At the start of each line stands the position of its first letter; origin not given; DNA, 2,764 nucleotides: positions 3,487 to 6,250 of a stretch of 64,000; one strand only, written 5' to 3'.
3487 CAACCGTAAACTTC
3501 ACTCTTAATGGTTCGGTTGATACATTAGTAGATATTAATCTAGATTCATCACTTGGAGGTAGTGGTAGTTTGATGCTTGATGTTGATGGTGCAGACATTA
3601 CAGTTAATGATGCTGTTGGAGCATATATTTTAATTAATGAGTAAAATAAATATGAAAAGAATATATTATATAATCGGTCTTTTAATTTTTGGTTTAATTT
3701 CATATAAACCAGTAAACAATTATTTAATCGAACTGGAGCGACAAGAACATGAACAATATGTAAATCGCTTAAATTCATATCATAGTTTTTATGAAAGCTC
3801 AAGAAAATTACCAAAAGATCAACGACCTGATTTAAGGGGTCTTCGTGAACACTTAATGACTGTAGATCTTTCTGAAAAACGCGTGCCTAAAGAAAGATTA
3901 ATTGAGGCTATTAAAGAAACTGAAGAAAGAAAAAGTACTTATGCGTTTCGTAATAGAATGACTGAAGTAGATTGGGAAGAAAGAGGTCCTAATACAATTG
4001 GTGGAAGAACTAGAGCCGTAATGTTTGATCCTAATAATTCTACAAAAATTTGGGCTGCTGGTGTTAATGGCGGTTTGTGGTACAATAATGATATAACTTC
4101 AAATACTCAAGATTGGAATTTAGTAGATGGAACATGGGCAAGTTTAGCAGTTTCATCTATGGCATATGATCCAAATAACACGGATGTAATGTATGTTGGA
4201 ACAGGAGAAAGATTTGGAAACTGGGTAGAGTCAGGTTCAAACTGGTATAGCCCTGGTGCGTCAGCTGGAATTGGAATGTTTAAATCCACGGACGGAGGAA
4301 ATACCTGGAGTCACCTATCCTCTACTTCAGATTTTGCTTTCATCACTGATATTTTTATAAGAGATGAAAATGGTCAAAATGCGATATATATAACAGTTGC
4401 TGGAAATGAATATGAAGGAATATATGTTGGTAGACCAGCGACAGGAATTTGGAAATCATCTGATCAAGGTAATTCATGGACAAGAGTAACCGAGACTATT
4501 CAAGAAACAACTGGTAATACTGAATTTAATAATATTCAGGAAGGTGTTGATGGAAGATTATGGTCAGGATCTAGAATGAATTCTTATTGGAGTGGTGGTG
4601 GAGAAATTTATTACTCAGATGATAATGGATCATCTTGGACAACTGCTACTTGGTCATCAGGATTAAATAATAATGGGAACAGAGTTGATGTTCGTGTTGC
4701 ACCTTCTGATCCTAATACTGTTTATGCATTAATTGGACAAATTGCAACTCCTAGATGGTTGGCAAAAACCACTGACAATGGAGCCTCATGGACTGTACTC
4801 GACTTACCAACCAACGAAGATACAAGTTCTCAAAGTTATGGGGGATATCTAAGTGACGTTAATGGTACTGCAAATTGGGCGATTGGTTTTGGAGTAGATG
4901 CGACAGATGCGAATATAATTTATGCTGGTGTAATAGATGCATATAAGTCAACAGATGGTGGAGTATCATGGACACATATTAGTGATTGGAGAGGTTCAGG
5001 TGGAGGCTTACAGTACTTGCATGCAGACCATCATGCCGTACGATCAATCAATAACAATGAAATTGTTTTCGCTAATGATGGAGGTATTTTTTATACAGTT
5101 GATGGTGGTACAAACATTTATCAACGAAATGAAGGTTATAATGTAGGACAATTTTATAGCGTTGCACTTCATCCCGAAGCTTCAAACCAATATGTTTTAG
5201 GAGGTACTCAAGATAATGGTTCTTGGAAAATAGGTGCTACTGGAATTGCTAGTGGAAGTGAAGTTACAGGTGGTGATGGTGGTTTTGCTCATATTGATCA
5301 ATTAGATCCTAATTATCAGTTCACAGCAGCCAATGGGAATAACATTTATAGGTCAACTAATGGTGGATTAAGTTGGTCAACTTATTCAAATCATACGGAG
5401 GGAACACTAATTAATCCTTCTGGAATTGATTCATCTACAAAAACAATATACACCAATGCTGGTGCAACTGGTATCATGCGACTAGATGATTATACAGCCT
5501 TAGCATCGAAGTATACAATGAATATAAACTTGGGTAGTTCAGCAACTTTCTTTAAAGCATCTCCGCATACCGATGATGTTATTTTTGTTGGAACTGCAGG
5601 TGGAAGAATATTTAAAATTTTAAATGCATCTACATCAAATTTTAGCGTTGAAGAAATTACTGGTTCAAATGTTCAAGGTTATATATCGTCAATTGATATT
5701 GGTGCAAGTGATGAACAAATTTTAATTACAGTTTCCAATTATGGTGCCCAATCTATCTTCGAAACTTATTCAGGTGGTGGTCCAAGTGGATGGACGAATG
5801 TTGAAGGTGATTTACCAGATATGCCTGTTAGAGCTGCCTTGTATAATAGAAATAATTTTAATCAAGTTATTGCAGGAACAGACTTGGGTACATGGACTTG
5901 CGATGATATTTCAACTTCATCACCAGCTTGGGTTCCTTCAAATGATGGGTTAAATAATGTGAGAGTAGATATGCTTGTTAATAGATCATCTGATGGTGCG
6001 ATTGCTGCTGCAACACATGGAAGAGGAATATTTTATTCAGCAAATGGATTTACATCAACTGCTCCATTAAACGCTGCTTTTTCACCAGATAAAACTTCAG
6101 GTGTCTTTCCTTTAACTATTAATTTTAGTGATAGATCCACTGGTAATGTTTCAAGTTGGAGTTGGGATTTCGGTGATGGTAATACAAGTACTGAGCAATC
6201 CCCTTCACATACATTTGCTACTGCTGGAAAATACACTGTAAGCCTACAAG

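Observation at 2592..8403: Adjacent cohesin lipoprotein and dockerin-bearing secreted enzyme: candidate non-cellulosomal surface scaffold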

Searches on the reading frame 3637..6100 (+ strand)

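Call 9: search_protein_families(library=pfam, proteins=[window:3637-6100:+], max_evalue=10)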
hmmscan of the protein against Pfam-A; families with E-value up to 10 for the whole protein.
window:3637-6100:+ (821 aa): 6 families
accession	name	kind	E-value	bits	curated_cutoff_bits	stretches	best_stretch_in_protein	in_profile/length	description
PF15902.12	Sortilin-Vps10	-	5.3e-14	52.3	33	3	271-389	3-113/446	Sortilin, neurotensin receptor 3,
PF01403.25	Sema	-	0.0013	19.2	23.7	1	645-686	136-178/182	Sema domain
PF02012.26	BNR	-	0.0035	17.5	27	4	325-335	1-11/12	BNR/Asp-box repeat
PF06389.16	Filo_VP24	-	0.13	12.1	25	1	658-703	152-199/262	Filovirus membrane-associated protein VP24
PF12158.14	DUF3592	-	2.5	9.2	25.3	1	316-363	28-78/84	Domain of unknown function (DUF3592)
PF21548.3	CATSPERB_2nd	-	9.4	5.7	27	1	255-291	36-70/350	CATSPER subunit beta protein 2nd domain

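Call 87: search_solved_structures(query=A10, max_evalue=1)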
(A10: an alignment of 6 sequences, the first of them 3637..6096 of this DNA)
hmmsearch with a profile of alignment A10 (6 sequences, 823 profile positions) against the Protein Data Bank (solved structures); distinct sequences matched with E-value up to 1: 16.
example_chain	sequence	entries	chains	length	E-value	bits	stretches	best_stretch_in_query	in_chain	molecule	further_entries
6p2m_A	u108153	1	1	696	1.2e-15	59.8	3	123-435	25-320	Type 3a cellulose-binding domain protein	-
5fkq_A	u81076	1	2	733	2.9e-14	55.3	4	339-439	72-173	ENDO-1,4-BETA-GLUCANASE/XYLOGLUCANASE, PUTATIVE, GLY74A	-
5fkr_A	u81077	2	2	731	3.9e-14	54.8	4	339-439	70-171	ENDO-1,4-BETA-GLUCANASE/XYLOGLUCANASE, PUTATIVE, GLY74A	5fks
5fkt_A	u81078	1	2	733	4e-14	54.8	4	339-439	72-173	ENDO-1,4-BETA-GLUCANASE/XYLOGLUCANASE, GLY74A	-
5jwz_A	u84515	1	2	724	1.1e-12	50.1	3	337-437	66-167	Cellulose-binding family II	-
2cn2_A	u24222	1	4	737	1.2e-12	49.9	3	339-435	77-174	BETA-1,4-XYLOGLUCAN HYDROLASE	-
2cn3_A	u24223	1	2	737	1.2e-12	49.9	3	339-435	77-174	BETA-1,4-XYLOGLUCAN HYDROLASE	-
4lgn_A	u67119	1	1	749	2.3e-10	42.3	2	337-438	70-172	Cellulose-binding, family II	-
6p2o_A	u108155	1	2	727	7.3e-10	40.7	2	165-275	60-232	Xyloglucanase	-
2ebs_A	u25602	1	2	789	4.4e-08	34.8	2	154-276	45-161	Oligoxyloglucan reducing end-specific cellobiohydrolase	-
1sqj_A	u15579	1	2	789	4.5e-08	34.8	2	154-276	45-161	oligoxyloglucan reducing-end-specific cellobiohydrolase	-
7kn8_A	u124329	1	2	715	6.3e-08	34.3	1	153-280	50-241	Cellulase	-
3b7f_A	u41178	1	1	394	1.9e-07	32.7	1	191-275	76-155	Glycosyl hydrolase, BNR repeat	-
6fhp_A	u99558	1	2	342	4.8e-06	28.1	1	253-378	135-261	Dispase autolysis-inducing protein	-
5fzp_A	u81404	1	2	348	7.7e-06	27.4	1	253-378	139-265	DISPASE AUTOLYSIS-INDUCING PROTEIN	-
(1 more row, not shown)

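Call 88: search_solved_structures(query=A10, max_evalue=1e-12, show_alignments=2)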
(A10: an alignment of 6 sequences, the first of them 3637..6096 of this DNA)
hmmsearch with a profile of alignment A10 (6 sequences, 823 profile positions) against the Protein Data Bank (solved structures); distinct sequences matched with E-value up to 1e-12: 4.
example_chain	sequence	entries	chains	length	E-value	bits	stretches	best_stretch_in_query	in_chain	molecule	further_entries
6p2m_A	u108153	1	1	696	1.2e-15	59.8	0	123-435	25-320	Type 3a cellulose-binding domain protein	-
5fkq_A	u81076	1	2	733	2.9e-14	55.3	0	339-439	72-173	ENDO-1,4-BETA-GLUCANASE/XYLOGLUCANASE, PUTATIVE, GLY74A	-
5fkr_A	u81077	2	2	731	3.9e-14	54.8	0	339-439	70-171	ENDO-1,4-BETA-GLUCANASE/XYLOGLUCANASE, PUTATIVE, GLY74A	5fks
5fkt_A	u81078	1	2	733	4e-14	54.8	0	339-439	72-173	ENDO-1,4-BETA-GLUCANASE/XYLOGLUCANASE, GLY74A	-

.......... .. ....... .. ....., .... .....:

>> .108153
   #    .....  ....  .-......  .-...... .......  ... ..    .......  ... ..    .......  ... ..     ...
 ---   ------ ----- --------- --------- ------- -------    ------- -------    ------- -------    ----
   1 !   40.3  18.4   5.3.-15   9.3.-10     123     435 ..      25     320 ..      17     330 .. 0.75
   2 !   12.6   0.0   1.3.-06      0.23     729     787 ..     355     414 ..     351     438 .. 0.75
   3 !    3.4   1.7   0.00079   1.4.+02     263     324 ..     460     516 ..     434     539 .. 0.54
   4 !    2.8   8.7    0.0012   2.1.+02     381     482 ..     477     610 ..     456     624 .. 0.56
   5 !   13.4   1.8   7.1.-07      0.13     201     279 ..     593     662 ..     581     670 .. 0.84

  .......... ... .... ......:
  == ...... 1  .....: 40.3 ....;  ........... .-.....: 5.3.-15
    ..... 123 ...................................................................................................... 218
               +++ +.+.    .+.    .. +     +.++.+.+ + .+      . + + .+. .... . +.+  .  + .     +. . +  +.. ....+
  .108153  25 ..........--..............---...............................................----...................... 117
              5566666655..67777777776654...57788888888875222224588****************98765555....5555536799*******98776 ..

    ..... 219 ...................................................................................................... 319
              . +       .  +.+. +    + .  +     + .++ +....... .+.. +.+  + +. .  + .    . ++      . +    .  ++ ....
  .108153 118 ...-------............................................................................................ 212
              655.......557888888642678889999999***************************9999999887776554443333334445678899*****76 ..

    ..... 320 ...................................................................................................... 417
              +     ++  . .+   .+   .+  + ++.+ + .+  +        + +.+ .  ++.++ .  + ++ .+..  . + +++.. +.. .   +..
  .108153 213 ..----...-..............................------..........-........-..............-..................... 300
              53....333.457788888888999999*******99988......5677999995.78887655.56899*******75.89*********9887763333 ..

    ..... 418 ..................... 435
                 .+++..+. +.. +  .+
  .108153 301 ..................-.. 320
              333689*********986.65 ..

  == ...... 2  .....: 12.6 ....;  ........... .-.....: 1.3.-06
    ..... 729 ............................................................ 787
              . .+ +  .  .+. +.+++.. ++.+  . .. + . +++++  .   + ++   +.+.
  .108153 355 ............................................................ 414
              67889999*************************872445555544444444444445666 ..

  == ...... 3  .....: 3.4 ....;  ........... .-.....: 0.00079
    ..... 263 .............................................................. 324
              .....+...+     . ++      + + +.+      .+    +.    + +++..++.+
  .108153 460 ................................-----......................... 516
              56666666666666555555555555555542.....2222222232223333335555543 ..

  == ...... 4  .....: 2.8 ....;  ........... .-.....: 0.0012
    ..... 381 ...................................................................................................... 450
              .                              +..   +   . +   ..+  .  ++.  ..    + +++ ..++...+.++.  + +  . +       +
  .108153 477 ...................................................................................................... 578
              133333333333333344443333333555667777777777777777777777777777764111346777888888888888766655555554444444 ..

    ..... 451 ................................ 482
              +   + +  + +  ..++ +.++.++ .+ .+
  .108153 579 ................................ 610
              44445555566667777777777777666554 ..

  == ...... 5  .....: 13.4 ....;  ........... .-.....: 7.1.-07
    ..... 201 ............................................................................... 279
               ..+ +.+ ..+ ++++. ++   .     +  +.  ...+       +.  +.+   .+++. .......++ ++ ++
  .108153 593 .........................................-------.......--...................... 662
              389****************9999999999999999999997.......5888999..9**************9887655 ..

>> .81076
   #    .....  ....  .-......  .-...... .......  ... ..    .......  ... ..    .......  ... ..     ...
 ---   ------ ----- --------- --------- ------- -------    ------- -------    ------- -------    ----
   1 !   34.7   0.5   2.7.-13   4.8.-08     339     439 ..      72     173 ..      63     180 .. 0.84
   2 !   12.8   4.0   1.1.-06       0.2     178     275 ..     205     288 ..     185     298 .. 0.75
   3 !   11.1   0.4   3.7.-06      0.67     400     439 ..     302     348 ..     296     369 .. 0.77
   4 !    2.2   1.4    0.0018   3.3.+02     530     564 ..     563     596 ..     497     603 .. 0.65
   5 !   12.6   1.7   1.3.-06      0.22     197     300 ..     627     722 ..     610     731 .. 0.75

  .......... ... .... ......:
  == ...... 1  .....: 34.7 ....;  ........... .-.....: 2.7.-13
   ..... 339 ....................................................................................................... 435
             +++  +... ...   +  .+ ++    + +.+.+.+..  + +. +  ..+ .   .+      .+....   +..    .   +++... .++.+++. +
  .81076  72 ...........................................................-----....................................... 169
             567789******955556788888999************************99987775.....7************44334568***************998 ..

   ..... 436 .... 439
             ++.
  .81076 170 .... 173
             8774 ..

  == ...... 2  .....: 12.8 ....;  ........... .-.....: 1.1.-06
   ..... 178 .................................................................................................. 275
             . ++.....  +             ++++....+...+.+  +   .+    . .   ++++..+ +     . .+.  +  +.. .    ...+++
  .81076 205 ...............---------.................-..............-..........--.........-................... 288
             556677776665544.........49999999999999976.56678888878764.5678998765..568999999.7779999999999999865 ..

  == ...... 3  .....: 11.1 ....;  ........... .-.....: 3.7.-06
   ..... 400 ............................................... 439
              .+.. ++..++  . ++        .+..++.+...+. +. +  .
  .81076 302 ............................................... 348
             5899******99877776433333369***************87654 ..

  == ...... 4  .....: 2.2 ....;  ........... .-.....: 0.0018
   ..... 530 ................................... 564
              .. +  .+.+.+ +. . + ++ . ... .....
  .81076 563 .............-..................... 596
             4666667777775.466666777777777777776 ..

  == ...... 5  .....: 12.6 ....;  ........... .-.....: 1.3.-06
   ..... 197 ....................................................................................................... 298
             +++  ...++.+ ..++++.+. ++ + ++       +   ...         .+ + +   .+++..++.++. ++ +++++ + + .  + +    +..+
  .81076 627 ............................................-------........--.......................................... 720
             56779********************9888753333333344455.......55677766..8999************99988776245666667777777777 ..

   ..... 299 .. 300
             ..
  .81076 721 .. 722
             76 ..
